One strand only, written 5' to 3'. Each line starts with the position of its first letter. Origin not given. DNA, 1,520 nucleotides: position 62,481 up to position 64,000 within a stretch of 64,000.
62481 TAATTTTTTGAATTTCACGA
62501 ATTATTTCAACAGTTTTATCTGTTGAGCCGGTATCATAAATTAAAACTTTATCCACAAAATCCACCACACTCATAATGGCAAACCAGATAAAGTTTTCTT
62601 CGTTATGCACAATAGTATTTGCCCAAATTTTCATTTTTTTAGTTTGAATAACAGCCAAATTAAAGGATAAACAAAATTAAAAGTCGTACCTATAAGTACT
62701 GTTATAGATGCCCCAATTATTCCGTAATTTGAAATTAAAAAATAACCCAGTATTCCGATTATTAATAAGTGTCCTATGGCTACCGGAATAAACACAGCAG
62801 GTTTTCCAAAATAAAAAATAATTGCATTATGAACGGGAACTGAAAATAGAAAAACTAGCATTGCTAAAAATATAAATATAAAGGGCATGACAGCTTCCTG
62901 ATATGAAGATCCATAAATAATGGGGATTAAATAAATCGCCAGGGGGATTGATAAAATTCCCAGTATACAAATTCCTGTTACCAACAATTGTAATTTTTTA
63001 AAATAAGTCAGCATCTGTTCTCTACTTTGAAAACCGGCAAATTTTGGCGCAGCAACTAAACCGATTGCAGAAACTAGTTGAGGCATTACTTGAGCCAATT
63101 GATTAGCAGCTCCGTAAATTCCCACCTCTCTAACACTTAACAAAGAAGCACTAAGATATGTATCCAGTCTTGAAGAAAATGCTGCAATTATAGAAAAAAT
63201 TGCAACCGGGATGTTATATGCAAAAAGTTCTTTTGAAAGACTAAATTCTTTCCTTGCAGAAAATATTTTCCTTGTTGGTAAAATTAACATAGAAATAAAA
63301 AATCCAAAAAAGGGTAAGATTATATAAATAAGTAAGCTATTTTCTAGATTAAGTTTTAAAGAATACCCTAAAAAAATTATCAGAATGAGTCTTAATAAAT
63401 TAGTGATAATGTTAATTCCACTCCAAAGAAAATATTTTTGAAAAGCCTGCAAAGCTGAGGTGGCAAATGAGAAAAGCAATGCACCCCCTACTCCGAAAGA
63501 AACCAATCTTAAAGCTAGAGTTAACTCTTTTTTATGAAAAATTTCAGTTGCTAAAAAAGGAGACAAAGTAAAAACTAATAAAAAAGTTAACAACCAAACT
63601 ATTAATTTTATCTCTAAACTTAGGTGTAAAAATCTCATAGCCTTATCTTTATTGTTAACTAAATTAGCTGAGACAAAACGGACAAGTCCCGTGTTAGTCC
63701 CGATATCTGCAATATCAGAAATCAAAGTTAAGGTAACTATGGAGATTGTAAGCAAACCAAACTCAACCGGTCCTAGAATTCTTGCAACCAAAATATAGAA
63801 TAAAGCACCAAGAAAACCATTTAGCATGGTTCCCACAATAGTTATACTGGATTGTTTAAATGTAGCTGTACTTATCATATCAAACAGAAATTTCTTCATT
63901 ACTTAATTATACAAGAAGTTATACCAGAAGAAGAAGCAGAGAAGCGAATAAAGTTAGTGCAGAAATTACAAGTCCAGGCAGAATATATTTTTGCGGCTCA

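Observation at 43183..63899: Large polyprenyl-phosphate-sugar-dependent envelope glycosylation locus (GT-C enzymes plus DPM1-like synthase plus flippases plus Wzy_C)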

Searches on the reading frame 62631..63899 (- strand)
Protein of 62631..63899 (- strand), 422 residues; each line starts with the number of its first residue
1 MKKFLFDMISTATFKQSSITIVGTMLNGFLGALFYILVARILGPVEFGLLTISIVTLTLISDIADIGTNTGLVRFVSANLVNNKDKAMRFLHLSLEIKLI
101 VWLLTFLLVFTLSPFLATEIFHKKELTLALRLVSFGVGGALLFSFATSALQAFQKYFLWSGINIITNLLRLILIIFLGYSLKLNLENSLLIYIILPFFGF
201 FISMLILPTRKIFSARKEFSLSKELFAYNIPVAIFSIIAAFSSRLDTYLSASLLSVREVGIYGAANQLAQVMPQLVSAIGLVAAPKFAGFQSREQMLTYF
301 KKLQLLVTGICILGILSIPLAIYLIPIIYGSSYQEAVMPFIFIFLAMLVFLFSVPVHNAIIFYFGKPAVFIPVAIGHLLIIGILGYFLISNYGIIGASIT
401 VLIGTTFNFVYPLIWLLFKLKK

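Call 4: search_protein_families(library=pfam, proteins=[window:62631-63899:-], max_evalue=0.01)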
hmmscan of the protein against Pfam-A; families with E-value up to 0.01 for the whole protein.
window:62631-63899:- (422 aa): 2 families
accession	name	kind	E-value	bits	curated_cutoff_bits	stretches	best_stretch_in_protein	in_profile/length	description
PF01943.22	Polysacc_synt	-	3.3e-21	76.4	28.2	1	15-288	3-271/274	Polysaccharide biosynthesis protein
PF13440.11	Polysacc_synt_3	-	1.8e-17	64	23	1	37-337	1-292/293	Polysaccharide biosynthesis protein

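Call 7: search_protein_families(library=ncbifam, proteins=[window:62631-63899:-], max_evalue=0.01)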
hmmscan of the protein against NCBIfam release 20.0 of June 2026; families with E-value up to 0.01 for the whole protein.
window:62631-63899:- (422 aa): 3 families
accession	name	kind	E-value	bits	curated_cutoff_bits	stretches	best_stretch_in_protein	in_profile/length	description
TIGR02900.1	spore_V_B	equivalog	2.5e-06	26.6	372.3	1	14-410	2-425/488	stage V sporulation protein B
NF007773.0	PRK10459.1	equivalog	3.4e-06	26.3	273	1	20-410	14-396/492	MOP flippase family protein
NF050818.1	PolSacchBiosHfsF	equivalog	1.6e-05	24.2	700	1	25-270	14-251/468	polysaccharide biosynthesis protein HfsF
